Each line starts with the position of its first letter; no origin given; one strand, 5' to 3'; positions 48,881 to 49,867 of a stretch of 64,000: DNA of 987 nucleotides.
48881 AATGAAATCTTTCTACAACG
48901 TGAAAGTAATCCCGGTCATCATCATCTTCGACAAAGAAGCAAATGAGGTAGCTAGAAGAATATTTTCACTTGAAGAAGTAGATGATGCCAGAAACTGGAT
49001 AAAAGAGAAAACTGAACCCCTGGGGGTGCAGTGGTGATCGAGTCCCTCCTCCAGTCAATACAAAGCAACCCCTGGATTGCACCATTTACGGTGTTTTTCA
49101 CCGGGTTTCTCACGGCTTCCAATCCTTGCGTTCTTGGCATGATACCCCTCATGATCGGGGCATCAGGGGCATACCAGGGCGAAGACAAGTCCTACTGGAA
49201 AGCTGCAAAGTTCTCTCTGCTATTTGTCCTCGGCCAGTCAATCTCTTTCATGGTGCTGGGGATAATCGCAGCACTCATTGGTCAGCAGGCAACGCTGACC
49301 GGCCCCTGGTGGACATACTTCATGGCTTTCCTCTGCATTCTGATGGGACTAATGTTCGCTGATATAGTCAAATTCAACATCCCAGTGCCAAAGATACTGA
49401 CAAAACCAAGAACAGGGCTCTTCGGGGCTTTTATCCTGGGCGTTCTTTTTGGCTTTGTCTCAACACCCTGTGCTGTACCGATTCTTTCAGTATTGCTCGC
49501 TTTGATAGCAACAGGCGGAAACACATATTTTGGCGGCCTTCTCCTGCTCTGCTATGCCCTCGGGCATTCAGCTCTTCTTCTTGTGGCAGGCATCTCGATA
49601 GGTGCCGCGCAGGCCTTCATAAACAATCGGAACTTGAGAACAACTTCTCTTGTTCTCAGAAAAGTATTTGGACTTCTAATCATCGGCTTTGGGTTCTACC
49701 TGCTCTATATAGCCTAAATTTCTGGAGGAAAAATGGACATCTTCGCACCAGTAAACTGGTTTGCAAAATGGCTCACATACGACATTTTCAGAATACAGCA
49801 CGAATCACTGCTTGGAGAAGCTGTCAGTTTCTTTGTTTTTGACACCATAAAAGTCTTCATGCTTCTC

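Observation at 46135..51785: Arsenic-efflux operon with an embedded extracytoplasmic thiol-disulfide relay and a secreted PQQ-propeller, but no arsC/arsA/arsD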

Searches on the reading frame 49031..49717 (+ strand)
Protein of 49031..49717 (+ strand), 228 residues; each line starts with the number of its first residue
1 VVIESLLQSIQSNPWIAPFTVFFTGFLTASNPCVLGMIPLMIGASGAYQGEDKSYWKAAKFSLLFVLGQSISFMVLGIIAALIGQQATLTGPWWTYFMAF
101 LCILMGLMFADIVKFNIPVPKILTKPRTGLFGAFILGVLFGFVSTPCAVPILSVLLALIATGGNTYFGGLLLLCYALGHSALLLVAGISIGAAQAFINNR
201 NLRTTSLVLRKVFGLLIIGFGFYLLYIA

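Call 3: search_protein_families(library=pfam, proteins=[window:49031-49717:+], max_evalue=0.01)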
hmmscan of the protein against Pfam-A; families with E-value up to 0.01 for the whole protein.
window:49031-49717:+ (228 aa): 2 families
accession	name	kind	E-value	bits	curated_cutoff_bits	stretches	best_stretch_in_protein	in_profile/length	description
PF02683.22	DsbD_TM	-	2.3e-20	73.3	27.1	1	19-224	6-214/219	Cytochrome C biogenesis protein transmembrane domain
PF13386.12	DsbD_2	-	5.7e-13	49.7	24.9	1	21-221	2-197/199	Cytochrome C biogenesis protein transmembrane region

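Call 4: search_protein_families(library=ncbifam, proteins=[window:49031-49717:+], max_evalue=0.01)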
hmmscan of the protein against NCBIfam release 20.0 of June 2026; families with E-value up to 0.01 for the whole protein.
window:49031-49717:+ (228 aa): 3 families
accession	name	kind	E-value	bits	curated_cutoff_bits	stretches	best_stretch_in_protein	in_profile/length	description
NF001419.0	PRK00293.1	subfamily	8.9e-17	60.9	330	1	10-189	165-351/574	protein-disulfide reductase DsbD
NF045694.1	seleno_TsoB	exception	4.3e-12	44.9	805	1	19-225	186-391/572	rhodanese/DsbD fusion-like selenoprotein TsoB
NF040495.1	tranport_ArsG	equivalog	1.2e-09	37.8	200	1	17-227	6-223/225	aromatic aminobenezylarsenical efflux permease ArsG family transporter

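Call 14: find_homologous_proteins(query=window:49031-49717:+, max_evalue=1e-10)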
Query window:49031-49717:+ (228 aa): 861 proteins with E <= 1e-10 among 3698 candidates; the best 120 are listed.
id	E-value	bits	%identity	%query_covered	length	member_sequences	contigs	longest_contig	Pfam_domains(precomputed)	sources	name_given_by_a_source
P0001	5.0e-140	483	100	100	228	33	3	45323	PF02683.23,PF13386.13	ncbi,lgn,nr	ncbi:MAG: sulfite exporter TauE/SafE family protein [Caldisericia bacterium]|nr:sulfite exporter Tau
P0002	3.9e-99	349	71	100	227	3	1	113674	PF02683.23,PF13386.13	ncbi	-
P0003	8.3e-95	335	67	100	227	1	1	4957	PF02683.23,PF13386.13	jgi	jgi:cytochrome c-type biogenesis protein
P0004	2.5e-94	333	67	100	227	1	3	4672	PF02683.23,PF13386.13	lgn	-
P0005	1.8e-93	331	67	100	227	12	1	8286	PF02683.23,PF13386.13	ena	-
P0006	4.9e-93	329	66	100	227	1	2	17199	PF02683.23,PF13386.13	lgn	-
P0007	1.2e-91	325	65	100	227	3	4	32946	PF02683.23,PF13386.13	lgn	-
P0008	1.3e-90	321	67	100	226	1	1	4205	PF02683.23,PF13386.13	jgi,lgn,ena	-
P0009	1.7e-89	318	63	100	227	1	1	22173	PF02683.23,PF13386.13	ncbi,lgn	-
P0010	4.7e-89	316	66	100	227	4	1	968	PF02683.23,PF13386.13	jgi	jgi:cytochrome c-type biogenesis protein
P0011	1.0e-88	315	63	100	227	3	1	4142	PF02683.23,PF13386.13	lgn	-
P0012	2.1e-86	307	61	100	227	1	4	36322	PF02683.23,PF13386.13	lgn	-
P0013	5.2e-85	303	64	100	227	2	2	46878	PF02683.23,PF13386.13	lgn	-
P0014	1.3e-83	298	62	100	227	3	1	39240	PF02683.23,PF13386.13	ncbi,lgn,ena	-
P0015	3.6e-83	297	61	100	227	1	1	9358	PF02683.23,PF13386.13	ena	-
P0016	3.7e-83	297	59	100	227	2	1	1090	PF02683.23,PF13386.13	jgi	jgi:cytochrome c biogenesis protein CcdA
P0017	8.3e-82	292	57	99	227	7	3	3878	PF02683.23,PF13386.13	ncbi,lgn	-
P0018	2.4e-81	291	63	100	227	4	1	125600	PF02683.23,PF13386.13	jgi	jgi:cytochrome c-type biogenesis protein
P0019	4.0e-79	284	55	99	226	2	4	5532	PF02683.23,PF13386.13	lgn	-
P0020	3.2e-78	281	60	100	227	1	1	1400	PF02683.23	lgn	-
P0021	6.9e-77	276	58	99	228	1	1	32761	PF02683.23,PF13386.13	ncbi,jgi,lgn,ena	jgi:cytochrome c-type biogenesis protein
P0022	1.6e-74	269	57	98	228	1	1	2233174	PF02683.23,PF13386.13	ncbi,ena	-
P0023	6.3e-74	267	57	99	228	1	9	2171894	PF02683.23,PF13386.13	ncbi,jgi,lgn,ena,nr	ncbi:MAG TPA: cytochrome c biogenesis protein CcdA [Caldisericia bacterium]|nr:cytochrome c biogenes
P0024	2.3e-59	219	53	95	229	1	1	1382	PF02683.23,PF13386.13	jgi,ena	-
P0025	2.7e-59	219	51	95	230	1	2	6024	PF02683.23,PF13386.13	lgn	-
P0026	3.3e-59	218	53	99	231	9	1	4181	PF02683.23,PF13386.13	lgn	-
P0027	5.9e-59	218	53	94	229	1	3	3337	PF02683.23,PF13386.13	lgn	-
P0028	6.5e-59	217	52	99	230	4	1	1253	PF02683.23,PF13386.13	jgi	jgi:cytochrome c-type biogenesis protein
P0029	7.0e-59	217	50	98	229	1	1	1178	PF02683.23,PF13386.13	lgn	-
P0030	8.0e-59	217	51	98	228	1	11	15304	PF02683.23,PF13386.13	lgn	-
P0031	8.9e-59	217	51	96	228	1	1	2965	PF02683.23,PF13386.13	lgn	-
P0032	9.1e-59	217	52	95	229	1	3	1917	PF02683.23,PF13386.13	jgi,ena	jgi:cytochrome c biogenesis protein CcdA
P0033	9.9e-59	217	50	97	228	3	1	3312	PF02683.23,PF13386.13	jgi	-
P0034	1.0e-58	217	52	98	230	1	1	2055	PF02683.23,PF13386.13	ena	-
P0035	1.3e-58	217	51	96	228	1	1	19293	PF02683.23,PF13386.13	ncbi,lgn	-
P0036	1.5e-58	216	52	96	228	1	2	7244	PF02683.23,PF13386.13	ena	-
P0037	1.6e-58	216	52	96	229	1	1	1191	PF02683.23,PF13386.13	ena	-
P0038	1.8e-58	216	49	95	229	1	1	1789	PF02683.23,PF13386.13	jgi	-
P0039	1.9e-58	216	53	94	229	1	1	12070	PF02683.23,PF13386.13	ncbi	-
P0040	2.2e-58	216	52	96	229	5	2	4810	PF02683.23,PF13386.13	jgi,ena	jgi:cytochrome c biogenesis protein CcdA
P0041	2.2e-58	216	52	96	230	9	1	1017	PF02683.23,PF13386.13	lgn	-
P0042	2.3e-58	216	52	95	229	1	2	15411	PF02683.23,PF13386.13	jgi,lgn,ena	jgi:cytochrome c biogenesis protein CcdA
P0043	2.3e-58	216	51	99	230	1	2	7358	PF02683.23,PF13386.13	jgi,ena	-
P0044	2.6e-58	216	52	96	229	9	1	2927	PF02683.23,PF13386.13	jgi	jgi:cytochrome c biogenesis protein CcdA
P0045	2.6e-58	216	51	96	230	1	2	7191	PF02683.23,PF13386.13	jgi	-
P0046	2.8e-58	215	51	97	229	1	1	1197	PF02683.23,PF13386.13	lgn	-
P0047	3.0e-58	215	52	96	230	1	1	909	PF02683.23,PF13386.13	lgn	-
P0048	3.4e-58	215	51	99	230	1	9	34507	PF02683.23,PF13386.13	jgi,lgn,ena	jgi:cytochrome c biogenesis protein CcdA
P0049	3.5e-58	215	52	97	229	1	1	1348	PF02683.23,PF13386.13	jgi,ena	-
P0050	3.6e-58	215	52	97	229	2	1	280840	PF02683.23,PF13386.13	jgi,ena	-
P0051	4.3e-58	215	52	96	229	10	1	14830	PF02683.23,PF13386.13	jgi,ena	-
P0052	4.5e-58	215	51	99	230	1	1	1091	PF02683.23,PF13386.13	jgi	-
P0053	4.9e-58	215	50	98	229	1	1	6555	PF02683.23,PF13386.13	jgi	jgi:cytochrome c-type biogenesis protein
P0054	5.0e-58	215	49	95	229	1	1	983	PF02683.23,PF13386.13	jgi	-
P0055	5.9e-58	214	50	96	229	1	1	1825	PF02683.23,PF13386.13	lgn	-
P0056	6.4e-58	214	50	99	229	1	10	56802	PF02683.23,PF13386.13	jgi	jgi:cytochrome c-type biogenesis protein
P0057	7.8e-58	214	52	96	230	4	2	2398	PF02683.23,PF13386.13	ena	-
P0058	9.3e-58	214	50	96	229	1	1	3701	PF02683.23,PF13386.13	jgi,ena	-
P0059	9.6e-58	214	52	96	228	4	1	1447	PF02683.23,PF13386.13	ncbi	-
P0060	1.4e-57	213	51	95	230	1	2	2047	PF02683.23,PF13386.13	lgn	-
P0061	1.7e-57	213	52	96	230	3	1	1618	PF02683.23,PF13386.13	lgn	-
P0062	1.7e-57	213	52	96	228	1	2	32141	PF02683.23,PF13386.13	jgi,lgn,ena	jgi:cytochrome c biogenesis protein CcdA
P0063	1.7e-57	213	50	99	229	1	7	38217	PF02683.23,PF13386.13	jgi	jgi:cytochrome c-type biogenesis protein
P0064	1.8e-57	213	51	95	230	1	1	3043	PF02683.23,PF13386.13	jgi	-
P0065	1.9e-57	213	52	96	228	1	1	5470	PF02683.23,PF13386.13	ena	-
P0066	2.0e-57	213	50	96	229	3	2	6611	PF02683.23,PF13386.13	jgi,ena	-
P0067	2.3e-57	212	50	96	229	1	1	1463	PF02683.23,PF13386.13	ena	-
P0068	2.4e-57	212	52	95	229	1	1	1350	PF02683.23,PF13386.13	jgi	jgi:cytochrome c biogenesis protein CcdA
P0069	2.4e-57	212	53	96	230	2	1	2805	PF02683.23,PF13386.13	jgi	jgi:cytochrome c-type biogenesis protein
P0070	2.8e-57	212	52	97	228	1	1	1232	PF02683.23,PF13386.13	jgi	jgi:cytochrome c biogenesis protein CcdA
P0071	2.9e-57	212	51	98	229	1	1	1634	PF02683.23,PF13386.13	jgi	jgi:cytochrome c-type biogenesis protein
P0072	3.0e-57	212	51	95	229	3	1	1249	PF02683.23,PF13386.13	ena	-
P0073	3.3e-57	212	51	96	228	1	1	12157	PF02683.23,PF13386.13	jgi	jgi:cytochrome c biogenesis protein CcdA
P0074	3.4e-57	212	50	99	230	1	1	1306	PF02683.23,PF13386.13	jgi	-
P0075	3.5e-57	212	51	97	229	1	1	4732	PF02683.23,PF13386.13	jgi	jgi:cytochrome c-type biogenesis protein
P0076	3.6e-57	212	52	96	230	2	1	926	PF02683.23,PF13386.13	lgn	-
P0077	3.6e-57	212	53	89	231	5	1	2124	PF02683.23,PF13386.13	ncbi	ncbi:MAG: cytochrome c biogenesis protein CcdA [Pseudomonadota bacterium]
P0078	3.6e-57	212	49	95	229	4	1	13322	PF02683.23,PF13386.13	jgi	jgi:cytochrome c-type biogenesis protein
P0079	3.8e-57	212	51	95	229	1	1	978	PF02683.23,PF13386.13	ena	-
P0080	3.8e-57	212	50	94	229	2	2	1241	PF02683.23,PF13386.13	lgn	-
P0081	3.8e-57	212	51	96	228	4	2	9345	PF02683.23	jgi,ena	jgi:cytochrome c biogenesis protein CcdA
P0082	3.9e-57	212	50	97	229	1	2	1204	PF02683.23,PF13386.13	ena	-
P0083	4.0e-57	212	50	96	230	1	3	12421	PF02683.23,PF13386.13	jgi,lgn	jgi:cytochrome c-type biogenesis protein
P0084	4.2e-57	212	51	96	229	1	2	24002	PF02683.23,PF13386.13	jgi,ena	-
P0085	4.5e-57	211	51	98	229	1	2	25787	PF02683.23,PF13386.13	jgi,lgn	jgi:cytochrome c-type biogenesis protein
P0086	4.7e-57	211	50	99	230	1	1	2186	PF02683.23,PF13386.13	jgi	-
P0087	4.7e-57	211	50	98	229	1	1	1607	PF02683.23,PF13386.13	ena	-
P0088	4.8e-57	211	50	97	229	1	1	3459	PF02683.23,PF13386.13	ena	-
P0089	5.0e-57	211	51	99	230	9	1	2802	PF02683.23,PF13386.13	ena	-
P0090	5.4e-57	211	52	96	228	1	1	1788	PF02683.23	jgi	-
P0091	5.5e-57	211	52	97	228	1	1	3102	PF02683.23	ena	-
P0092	5.5e-57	211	51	97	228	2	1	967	PF02683.23,PF13386.13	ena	-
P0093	5.8e-57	211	50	98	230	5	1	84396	PF02683.23,PF13386.13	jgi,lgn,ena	-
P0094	6.0e-57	211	50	98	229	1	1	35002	PF02683.23,PF13386.13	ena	-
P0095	6.0e-57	211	50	95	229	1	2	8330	PF02683.23,PF13386.13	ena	-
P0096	6.4e-57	211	50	98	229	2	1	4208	PF02683.23,PF13386.13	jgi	jgi:cytochrome c biogenesis protein CcdA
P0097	6.6e-57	211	51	98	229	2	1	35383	PF02683.23,PF13386.13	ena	-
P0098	6.9e-57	211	54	95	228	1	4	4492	PF02683.23,PF13386.13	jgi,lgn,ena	-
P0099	7.5e-57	211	51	96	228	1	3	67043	PF02683.23,PF13386.13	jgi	jgi:cytochrome c biogenesis protein CcdA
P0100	7.8e-57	211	50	96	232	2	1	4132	PF02683.23,PF13386.13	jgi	-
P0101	7.9e-57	211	50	97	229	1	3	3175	PF02683.23,PF13386.13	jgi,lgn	jgi:cytochrome c-type biogenesis protein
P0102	8.2e-57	211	52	96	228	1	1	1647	PF02683.23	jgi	-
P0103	8.7e-57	211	52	96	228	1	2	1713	PF02683.23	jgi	jgi:cytochrome c biogenesis protein CcdA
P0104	9.0e-57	210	49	98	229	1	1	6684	PF02683.23,PF13386.13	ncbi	-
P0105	9.2e-57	210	51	99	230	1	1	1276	PF02683.23,PF13386.13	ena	-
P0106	9.2e-57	210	52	96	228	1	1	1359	PF02683.23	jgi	jgi:cytochrome c-type biogenesis protein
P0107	9.4e-57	210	49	97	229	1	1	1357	PF02683.23,PF13386.13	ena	-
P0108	1.0e-56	210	50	97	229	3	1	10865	PF02683.23,PF13386.13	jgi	jgi:cytochrome c-type biogenesis protein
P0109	1.1e-56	210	53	96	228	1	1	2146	PF02683.23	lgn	-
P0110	1.1e-56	210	50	100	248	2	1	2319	PF02683.23,PF13386.13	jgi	-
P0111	1.1e-56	210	50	100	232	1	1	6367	PF02683.23,PF13386.13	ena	-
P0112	1.2e-56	210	50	100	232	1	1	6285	PF02683.23,PF13386.13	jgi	-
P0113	1.2e-56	210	50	97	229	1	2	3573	PF02683.23,PF13386.13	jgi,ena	-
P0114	1.2e-56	210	50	94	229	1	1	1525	PF02683.23,PF13386.13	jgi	jgi:cytochrome c-type biogenesis protein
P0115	1.2e-56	210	51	96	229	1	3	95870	PF02683.23,PF13386.13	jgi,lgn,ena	jgi:cytochrome c biogenesis protein CcdA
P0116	1.3e-56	210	49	96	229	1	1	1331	PF02683.23,PF13386.13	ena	-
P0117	1.3e-56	210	51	96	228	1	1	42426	PF02683.23,PF13386.13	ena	-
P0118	1.3e-56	210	52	96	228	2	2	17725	PF02683.23,PF13386.13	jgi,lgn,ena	-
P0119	1.4e-56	210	50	97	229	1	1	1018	PF02683.23,PF13386.13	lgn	-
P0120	1.4e-56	210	50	99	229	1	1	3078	PF02683.23,PF13386.13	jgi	jgi:cytochrome c-type biogenesis protein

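Call 15: find_encoding_contigs(protein=P0002, flank=8000, max_places=1)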
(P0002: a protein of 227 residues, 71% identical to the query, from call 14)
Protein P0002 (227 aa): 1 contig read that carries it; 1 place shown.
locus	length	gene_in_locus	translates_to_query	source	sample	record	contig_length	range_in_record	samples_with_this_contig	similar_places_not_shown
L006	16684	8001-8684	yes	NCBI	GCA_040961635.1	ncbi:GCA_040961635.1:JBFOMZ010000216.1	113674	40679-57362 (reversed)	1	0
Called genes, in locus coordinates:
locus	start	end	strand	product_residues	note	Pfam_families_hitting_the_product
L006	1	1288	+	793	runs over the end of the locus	PF00069:Pkinase, PF07714:PK_Tyr_Ser-Thr, PF03109:ABC1, PF07833:Cu_amine_oxidN1, PF08308:PEGA, PF13620:CarboxypepD_reg (weak), PF13715:CarbopepD_reg_2 (weak)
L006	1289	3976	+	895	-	PF13360:PQQ_2 (faint), PF13570:Beta-prop_ACSF4, PF22544:HYDIN_VesB_CFA65-like_Ig (faint), PF07833:Cu_amine_oxidN1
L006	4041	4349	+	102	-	PF12840:HTH_20, PF25212:HVO_A0114 (weak), PF01022:HTH_5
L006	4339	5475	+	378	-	PF03773:ArsP_1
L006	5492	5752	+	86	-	PF13192:Thioredoxin_3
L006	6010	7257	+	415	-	PF01011:PQQ (faint), PF13360:PQQ_2, PF13570:Beta-prop_ACSF4, PF25292:Beta-prop_CGLA (faint), PF13360:PQQ_2, PF07833:Cu_amine_oxidN1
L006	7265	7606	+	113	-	PF13098:Thioredoxin_2, PF00085:Thioredoxin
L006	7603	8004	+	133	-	PF00085:Thioredoxin (weak)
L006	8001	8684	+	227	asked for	PF02683:DsbD_TM, PF13386:DsbD_2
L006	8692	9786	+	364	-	PF01758:SBF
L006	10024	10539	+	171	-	PF01025:GrpE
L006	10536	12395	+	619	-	PF00012:HSP70, PF06723:MreB_Mbl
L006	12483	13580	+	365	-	PF00226:DnaJ, PF01556:DnaJ_C, PF00684:DnaJ_CXXCXGXG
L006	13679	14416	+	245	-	PF01261:AP_endonuc_2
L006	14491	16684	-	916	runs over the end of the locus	PF13529:Peptidase_C39_2 (weak), PF16655:PhoD_N (faint), PF25788:Ig_Rha78A_N (weak), PF00041:fn3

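Call 16: find_encoding_contigs(protein=P0022, flank=8000, max_places=1)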
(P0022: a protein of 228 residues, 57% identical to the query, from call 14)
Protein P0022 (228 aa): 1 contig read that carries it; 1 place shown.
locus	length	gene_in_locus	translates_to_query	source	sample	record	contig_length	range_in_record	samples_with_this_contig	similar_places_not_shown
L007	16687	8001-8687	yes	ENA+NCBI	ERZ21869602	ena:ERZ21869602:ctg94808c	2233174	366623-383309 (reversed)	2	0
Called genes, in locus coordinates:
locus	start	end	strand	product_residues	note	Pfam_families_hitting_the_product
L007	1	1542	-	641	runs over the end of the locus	-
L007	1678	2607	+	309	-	PF00165:HTH_AraC (faint), PF12833:HTH_18, PF06445:GyrI-like (faint)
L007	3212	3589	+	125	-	PF02537:CRCB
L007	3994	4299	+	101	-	PF01022:HTH_5, PF12840:HTH_20 (weak)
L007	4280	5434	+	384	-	PF03773:ArsP_1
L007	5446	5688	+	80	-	PF13192:Thioredoxin_3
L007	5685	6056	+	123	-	PF00085:Thioredoxin, PF13098:Thioredoxin_2 (weak)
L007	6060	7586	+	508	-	PF01011:PQQ (faint), PF07774:EMC1_C (faint), PF13360:PQQ_2, PF13570:Beta-prop_ACSF4, PF07833:Cu_amine_oxidN1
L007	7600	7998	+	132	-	PF00085:Thioredoxin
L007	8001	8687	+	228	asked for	PF02683:DsbD_TM, PF13386:DsbD_2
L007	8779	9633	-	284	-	-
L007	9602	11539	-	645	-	-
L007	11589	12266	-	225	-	-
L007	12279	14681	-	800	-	-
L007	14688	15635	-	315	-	-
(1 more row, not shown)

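Call 17: find_encoding_contigs(protein=P0050, flank=8000, max_places=1)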
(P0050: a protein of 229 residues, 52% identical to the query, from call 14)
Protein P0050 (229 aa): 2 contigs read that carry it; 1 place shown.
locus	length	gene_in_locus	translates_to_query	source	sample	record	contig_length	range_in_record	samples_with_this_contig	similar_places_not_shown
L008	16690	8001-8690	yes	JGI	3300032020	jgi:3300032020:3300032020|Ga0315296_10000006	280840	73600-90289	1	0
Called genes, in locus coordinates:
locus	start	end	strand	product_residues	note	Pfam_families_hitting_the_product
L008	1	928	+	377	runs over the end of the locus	PF07690:MFS_1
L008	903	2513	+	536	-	PF08497:Radical_SAM_N, PF04055:Radical_SAM, PF11842:DUF3362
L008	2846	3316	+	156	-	PF01022:HTH_5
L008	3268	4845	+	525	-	PF03773:ArsP_1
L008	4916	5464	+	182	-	PF04060:FeS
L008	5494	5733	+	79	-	PF13192:Thioredoxin_3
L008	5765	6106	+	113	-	-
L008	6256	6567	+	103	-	PF07883:Cupin_2 (weak)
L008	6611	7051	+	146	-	PF03773:ArsP_1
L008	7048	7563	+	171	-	PF03773:ArsP_1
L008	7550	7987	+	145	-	PF00085:Thioredoxin, PF13098:Thioredoxin_2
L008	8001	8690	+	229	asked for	PF02683:DsbD_TM, PF13386:DsbD_2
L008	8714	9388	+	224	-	PF18978:DUF5714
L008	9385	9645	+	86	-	PF03807:F420_oxidored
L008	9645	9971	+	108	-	-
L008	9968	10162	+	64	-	-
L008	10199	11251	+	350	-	PF01758:SBF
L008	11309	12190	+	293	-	PF00582:Usp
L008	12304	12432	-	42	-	-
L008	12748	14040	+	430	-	PF11741:AMIN (weak), PF02563:Poly_export, PF10531:SLBB, PF22461:SLBB_2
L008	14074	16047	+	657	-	PF02706:Wzz (weak), PF13807:GNVR, PF01656:CbiA (faint), PF10609:ParA (faint), PF13614:AAA_31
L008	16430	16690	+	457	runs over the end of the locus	PF04932:Wzy_C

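Call 19: find_encoding_contigs(protein=P0115, flank=8000, max_places=1)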
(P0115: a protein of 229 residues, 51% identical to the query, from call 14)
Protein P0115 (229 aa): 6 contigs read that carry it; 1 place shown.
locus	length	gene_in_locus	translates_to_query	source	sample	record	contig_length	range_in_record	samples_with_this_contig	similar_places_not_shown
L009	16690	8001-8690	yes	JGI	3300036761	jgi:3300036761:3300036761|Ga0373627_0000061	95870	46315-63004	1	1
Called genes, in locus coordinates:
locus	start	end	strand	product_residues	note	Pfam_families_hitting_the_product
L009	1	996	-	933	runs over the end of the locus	PF13620:CarboxypepD_reg, PF13715:CarbopepD_reg_2 (weak), PF07715:Plug (weak), PF25183:OMP_b-brl_4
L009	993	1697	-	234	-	PF01066:CDP-OH_P_transf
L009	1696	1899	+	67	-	-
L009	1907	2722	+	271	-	PF02675:AdoMet_dc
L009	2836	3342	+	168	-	PF04250:DUF429 (faint)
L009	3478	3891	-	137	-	PF01451:LMWPc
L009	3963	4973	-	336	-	PF03773:ArsP_1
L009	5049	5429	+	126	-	PF01022:HTH_5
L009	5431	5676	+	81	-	PF13192:Thioredoxin_3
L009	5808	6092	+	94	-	PF12838:Fer4_7 (faint), PF00037:Fer4 (faint), PF12797:Fer4_2 (weak), PF12837:Fer4_6 (weak), PF13237:Fer4_10 (faint)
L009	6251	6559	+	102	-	-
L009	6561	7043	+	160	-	PF03773:ArsP_1 (weak)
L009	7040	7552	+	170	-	PF03773:ArsP_1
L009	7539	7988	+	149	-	PF00085:Thioredoxin, PF13098:Thioredoxin_2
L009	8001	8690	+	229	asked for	PF02683:DsbD_TM, PF13386:DsbD_2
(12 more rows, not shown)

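Call 20: find_encoding_contigs(protein=P0093, flank=8000, max_places=1)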
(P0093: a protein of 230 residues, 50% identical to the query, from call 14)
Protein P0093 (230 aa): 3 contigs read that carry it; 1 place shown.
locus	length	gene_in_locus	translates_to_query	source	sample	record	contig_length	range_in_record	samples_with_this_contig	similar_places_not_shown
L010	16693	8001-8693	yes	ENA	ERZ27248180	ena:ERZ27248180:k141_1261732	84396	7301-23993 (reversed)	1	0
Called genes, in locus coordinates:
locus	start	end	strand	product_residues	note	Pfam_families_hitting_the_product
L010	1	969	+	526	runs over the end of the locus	PF13353:Fer4_12 (weak), PF04055:Radical_SAM, PF13186:SPASM (weak)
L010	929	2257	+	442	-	PF02310:B12-binding, PF04055:Radical_SAM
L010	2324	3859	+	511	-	PF04055:Radical_SAM, PF13353:Fer4_12 (weak), PF13186:SPASM (weak)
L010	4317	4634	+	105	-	PF12840:HTH_20 (faint), PF01022:HTH_5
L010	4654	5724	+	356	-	PF03773:ArsP_1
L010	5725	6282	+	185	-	PF04060:FeS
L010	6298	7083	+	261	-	PF01925:TauE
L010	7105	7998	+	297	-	PF13623:SurA_N_2 (weak), PF13624:SurA_N_3 (weak), PF13905:Thioredoxin_8 (faint), PF00085:Thioredoxin, PF13098:Thioredoxin_2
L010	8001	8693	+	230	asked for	PF02683:DsbD_TM, PF13386:DsbD_2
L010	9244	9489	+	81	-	PF13192:Thioredoxin_3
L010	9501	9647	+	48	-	-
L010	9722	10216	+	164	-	PF13192:Thioredoxin_3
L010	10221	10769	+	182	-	PF04060:FeS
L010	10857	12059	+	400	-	PF04055:Radical_SAM, PF13186:SPASM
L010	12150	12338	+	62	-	-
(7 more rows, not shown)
